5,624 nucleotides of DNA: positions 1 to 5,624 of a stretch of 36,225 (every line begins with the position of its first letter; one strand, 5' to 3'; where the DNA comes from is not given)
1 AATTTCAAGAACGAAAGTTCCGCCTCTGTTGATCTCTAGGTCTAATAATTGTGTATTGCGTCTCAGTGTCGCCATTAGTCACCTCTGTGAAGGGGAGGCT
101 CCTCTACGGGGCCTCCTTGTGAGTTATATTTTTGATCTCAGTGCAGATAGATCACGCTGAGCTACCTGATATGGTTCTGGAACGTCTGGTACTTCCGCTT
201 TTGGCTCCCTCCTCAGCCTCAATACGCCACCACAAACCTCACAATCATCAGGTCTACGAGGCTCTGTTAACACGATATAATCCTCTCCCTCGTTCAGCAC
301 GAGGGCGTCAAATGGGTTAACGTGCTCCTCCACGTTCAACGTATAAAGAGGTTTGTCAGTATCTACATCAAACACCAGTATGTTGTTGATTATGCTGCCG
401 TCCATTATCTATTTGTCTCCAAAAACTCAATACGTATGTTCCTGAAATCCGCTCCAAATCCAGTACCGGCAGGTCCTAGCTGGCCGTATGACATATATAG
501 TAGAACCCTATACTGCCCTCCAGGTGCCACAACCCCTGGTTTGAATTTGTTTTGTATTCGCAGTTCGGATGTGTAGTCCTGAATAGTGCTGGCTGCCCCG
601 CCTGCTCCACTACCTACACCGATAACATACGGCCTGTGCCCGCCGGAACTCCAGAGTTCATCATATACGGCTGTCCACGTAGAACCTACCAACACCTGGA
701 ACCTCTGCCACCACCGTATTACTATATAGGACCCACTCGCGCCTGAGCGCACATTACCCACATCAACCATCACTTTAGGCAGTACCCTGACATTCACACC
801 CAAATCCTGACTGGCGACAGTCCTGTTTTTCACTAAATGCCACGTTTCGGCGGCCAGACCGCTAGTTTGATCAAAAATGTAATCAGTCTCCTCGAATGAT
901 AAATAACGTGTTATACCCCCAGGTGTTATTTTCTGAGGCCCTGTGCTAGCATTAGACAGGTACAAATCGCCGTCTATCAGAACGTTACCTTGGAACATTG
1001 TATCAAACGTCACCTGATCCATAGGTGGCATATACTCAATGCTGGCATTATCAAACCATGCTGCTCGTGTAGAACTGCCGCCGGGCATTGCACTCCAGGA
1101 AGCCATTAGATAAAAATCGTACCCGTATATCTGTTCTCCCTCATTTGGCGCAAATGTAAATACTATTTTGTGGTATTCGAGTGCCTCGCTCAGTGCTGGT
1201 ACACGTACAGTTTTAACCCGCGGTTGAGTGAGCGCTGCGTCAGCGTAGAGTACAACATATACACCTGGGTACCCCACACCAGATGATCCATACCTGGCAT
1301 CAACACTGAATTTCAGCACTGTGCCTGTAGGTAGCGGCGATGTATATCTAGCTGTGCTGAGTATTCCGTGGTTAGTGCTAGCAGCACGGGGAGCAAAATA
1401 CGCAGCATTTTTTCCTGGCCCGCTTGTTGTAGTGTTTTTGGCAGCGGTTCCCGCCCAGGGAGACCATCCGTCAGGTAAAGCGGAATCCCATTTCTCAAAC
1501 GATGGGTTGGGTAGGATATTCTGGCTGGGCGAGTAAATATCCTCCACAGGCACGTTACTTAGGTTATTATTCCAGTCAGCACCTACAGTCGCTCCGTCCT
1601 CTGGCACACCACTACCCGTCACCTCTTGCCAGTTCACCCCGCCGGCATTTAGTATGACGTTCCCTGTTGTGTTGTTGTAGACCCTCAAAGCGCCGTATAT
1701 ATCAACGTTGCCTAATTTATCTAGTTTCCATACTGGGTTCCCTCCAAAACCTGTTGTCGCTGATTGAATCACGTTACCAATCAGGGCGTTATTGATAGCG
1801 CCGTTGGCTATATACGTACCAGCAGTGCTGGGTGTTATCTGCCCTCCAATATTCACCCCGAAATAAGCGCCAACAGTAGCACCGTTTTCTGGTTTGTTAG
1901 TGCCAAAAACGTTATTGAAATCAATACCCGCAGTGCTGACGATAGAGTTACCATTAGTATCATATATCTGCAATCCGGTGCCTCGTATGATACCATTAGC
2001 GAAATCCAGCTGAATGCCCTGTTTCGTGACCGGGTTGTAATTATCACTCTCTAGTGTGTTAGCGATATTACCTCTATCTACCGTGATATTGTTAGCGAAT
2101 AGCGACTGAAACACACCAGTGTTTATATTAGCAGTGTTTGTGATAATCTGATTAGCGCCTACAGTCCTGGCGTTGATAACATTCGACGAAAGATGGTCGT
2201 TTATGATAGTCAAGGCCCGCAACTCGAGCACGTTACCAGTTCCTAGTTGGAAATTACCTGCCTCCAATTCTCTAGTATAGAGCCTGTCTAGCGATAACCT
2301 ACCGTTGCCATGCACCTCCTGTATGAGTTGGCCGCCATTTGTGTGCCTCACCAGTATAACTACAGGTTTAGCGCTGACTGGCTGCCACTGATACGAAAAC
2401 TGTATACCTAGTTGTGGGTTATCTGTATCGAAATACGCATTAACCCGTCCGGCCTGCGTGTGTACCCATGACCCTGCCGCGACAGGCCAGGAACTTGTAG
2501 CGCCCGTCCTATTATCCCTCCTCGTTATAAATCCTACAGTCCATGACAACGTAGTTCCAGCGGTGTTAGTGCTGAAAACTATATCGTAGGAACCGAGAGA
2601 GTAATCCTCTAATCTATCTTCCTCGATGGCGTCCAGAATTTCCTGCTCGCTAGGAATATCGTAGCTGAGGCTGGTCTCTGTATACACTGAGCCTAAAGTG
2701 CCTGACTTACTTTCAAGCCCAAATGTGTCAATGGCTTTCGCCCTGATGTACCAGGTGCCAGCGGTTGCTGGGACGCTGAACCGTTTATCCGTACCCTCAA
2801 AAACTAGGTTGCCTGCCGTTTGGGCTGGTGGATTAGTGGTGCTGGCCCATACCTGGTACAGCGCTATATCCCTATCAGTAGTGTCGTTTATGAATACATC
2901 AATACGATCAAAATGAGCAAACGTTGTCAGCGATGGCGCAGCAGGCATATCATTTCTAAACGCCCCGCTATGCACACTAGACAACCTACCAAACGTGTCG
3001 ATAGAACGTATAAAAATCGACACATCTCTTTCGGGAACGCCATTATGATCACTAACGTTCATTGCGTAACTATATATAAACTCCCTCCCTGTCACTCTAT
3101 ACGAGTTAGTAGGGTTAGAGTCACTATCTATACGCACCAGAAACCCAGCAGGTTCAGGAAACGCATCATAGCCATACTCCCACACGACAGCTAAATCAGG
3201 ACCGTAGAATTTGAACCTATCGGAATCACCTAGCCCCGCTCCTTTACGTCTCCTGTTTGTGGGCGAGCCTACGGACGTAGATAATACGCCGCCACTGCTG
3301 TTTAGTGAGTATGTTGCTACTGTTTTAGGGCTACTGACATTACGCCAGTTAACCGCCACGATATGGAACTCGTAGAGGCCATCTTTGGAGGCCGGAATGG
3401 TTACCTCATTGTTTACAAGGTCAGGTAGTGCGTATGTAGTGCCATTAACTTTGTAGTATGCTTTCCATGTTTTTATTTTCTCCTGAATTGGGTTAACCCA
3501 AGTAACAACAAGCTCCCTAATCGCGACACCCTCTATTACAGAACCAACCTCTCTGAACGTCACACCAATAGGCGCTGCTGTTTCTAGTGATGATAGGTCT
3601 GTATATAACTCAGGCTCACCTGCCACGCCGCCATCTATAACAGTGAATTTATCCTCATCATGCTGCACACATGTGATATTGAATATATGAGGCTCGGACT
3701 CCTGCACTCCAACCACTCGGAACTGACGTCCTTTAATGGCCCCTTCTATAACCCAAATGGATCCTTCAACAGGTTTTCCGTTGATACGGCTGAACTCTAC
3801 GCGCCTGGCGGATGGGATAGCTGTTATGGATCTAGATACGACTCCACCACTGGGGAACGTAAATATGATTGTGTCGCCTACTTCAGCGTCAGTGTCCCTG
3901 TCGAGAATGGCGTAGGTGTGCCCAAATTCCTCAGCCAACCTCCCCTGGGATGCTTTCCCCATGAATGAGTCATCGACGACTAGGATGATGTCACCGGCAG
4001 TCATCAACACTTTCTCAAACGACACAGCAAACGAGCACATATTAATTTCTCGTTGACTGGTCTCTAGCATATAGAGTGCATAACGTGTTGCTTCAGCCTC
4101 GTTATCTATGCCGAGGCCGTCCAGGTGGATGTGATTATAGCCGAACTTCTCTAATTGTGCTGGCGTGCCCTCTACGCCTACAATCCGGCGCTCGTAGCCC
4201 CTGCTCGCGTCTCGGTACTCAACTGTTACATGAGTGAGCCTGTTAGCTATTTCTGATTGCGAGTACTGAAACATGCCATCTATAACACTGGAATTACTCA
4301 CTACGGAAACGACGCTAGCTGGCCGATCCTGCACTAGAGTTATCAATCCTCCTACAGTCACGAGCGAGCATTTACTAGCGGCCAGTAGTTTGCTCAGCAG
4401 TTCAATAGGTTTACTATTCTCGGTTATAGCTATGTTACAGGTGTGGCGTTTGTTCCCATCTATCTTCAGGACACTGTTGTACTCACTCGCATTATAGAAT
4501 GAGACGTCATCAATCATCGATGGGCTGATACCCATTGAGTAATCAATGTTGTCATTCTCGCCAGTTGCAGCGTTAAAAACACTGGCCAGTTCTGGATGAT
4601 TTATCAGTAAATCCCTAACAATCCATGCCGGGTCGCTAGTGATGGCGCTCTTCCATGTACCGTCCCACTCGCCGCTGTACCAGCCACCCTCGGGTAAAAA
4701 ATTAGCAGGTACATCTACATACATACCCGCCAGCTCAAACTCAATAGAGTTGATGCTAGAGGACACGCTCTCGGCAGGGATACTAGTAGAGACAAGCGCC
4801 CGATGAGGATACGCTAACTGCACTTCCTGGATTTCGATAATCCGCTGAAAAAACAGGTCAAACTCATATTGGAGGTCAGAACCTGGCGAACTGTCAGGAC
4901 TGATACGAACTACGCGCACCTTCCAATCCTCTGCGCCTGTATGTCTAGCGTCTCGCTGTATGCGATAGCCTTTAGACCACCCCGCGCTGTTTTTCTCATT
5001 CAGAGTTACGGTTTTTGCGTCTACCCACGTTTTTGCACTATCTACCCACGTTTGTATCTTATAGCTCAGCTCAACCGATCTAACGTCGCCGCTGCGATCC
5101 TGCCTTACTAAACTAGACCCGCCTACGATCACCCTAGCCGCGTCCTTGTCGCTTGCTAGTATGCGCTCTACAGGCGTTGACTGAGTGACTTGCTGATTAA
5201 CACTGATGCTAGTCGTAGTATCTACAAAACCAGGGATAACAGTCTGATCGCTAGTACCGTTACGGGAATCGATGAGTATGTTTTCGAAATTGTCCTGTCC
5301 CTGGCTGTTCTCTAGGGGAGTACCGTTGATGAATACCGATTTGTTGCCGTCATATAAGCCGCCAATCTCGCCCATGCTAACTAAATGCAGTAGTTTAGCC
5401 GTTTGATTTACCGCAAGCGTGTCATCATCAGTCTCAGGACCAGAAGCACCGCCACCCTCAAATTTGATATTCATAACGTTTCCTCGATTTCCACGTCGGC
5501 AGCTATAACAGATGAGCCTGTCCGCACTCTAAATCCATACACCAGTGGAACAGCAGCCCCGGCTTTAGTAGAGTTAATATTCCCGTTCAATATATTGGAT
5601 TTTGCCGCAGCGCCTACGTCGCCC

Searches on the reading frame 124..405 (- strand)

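Call 8: search_protein_families(library=phrogs, proteins=[window:124-405:-], max_evalue=0.01)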
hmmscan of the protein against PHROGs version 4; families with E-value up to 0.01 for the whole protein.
window:124-405:- (93 aa): 0 families

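Call 41: search_protein_families(library=pfam, proteins=[window:124-405:-], max_evalue=0.01)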
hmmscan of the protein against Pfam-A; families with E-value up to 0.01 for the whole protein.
window:124-405:- (93 aa): 0 families

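Call 63: search_protein_families(library=phrogs, proteins=[window:124-402:-], max_evalue=10)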
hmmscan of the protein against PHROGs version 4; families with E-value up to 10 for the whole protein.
window:124-402:- (92 aa): 2 families
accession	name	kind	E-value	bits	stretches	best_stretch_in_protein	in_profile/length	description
phrog_980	-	unknown function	0.076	14.9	1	7-62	5-47/90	-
phrog_12599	-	unknown function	0.12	13.2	1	23-60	25-62/64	-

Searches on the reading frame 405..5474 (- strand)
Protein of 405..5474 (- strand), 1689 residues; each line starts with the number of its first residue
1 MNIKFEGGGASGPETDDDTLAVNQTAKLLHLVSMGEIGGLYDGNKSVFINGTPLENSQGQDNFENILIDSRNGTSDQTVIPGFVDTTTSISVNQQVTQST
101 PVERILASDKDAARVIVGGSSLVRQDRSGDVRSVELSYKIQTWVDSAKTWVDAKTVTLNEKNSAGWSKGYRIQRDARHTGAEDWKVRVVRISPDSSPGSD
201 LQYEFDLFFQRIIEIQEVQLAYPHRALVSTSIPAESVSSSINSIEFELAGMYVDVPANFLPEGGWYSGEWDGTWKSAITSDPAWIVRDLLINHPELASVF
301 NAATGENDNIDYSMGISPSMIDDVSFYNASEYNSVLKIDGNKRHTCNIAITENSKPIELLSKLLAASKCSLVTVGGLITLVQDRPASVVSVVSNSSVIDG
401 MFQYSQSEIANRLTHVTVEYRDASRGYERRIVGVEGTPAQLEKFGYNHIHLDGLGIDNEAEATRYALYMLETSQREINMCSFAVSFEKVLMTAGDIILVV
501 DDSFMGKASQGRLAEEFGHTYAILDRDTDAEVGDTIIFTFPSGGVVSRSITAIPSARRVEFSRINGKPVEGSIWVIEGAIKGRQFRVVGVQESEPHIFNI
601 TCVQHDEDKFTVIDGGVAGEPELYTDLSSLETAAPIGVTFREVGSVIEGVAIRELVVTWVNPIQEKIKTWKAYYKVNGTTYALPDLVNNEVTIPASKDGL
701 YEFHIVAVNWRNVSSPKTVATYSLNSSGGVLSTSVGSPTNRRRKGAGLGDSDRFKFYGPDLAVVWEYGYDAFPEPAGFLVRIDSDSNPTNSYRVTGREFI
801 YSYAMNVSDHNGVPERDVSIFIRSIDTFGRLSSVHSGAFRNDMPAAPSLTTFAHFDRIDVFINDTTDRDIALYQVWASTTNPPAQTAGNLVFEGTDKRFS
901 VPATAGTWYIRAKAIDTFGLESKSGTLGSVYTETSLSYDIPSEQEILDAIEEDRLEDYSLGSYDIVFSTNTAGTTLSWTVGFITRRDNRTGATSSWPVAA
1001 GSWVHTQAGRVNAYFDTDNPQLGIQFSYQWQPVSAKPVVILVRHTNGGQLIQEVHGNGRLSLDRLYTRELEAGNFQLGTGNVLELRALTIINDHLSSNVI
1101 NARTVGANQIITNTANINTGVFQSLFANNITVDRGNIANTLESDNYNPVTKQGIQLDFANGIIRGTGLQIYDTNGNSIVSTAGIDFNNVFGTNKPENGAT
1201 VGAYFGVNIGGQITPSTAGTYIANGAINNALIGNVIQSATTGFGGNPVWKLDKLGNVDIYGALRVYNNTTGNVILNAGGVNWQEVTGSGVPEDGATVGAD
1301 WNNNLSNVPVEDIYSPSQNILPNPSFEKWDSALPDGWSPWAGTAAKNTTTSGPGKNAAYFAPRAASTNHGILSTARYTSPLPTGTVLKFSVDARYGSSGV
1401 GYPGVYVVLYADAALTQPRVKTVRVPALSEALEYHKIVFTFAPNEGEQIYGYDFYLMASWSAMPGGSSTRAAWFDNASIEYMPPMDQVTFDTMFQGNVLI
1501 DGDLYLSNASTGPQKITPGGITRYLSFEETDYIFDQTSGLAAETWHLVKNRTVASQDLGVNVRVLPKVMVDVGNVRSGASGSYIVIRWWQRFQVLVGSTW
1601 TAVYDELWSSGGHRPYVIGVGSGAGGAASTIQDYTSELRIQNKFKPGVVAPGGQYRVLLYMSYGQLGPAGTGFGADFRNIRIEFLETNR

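Call 8: search_protein_families(library=phrogs, proteins=[window:405-5474:-], max_evalue=0.01)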
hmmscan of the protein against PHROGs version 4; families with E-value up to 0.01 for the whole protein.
window:405-5474:- (1689 aa): 13 families
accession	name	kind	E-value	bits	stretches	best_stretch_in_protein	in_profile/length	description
phrog_31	-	tail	1.8e-153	514.2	2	6-727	266-964/1565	central tail fiber J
phrog_1727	-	tail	1.3e-116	391.7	1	7-709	10-696/1174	tail protein and host specificity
phrog_2589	-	tail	2.3e-113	380.4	1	9-720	15-704/3686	tail protein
phrog_7997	-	tail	1.7e-54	186.4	1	320-735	1-415/589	tail protein and host specificity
phrog_2148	-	tail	1.2e-43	150.6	1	266-620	5-348/901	tail fiber protein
phrog_10652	-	unknown function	7.8e-30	105.1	1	255-577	1-317/328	-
phrog_14774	-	unknown function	7.9e-17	62.1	1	123-295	5-167/212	-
phrog_4346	-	unknown function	2.4e-16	60.4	1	8-163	6-160/600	-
phrog_30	-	tail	2.1e-14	54.9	1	7-286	5-277/544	minor tail protein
phrog_15723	-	unknown function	2.1e-13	51.4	1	319-485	20-193/223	-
phrog_10903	-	unknown function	1.9e-12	47.4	1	367-619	18-292/954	-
phrog_12398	-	unknown function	0.00014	22.5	1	580-619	18-57/218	-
phrog_36626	-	unknown function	0.00084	20.3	1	774-808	8-41/56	-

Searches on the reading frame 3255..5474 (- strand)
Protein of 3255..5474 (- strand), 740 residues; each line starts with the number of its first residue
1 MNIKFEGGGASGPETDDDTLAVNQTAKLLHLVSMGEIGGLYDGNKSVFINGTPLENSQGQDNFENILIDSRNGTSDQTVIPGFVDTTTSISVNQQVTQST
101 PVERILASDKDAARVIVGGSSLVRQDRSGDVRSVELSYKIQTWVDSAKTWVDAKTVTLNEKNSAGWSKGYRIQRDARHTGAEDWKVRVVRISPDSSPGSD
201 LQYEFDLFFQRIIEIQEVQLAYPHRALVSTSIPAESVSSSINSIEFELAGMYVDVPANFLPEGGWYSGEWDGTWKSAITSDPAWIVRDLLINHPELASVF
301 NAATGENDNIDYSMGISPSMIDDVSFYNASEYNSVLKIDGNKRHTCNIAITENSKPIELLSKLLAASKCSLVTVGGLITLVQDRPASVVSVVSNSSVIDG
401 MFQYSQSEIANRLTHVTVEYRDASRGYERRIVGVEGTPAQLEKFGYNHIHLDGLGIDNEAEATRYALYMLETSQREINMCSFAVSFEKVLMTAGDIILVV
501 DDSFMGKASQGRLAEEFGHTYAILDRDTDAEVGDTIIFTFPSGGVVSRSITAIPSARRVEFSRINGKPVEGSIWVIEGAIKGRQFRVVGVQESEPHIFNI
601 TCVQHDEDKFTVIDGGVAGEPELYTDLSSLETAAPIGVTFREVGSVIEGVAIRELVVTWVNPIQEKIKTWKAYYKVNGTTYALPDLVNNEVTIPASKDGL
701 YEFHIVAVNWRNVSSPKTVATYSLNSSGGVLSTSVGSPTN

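Call 30: find_related_loci(query=window:3255-5474:-, collection=viral_contigs, flank=10000)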
Query window:3255-5474:- (740 aa) in viral_contigs; peptide patterns used: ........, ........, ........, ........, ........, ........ (x = any residue, [..] = any of these).
2 stretches matched a pattern; 2 encode a relative of the query (tblastn E <= 1e-3); 2 distinct loci.
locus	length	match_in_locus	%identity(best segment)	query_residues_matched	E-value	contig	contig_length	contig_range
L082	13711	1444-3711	25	16-664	1e-39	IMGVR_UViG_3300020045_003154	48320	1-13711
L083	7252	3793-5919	26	16-614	2e-39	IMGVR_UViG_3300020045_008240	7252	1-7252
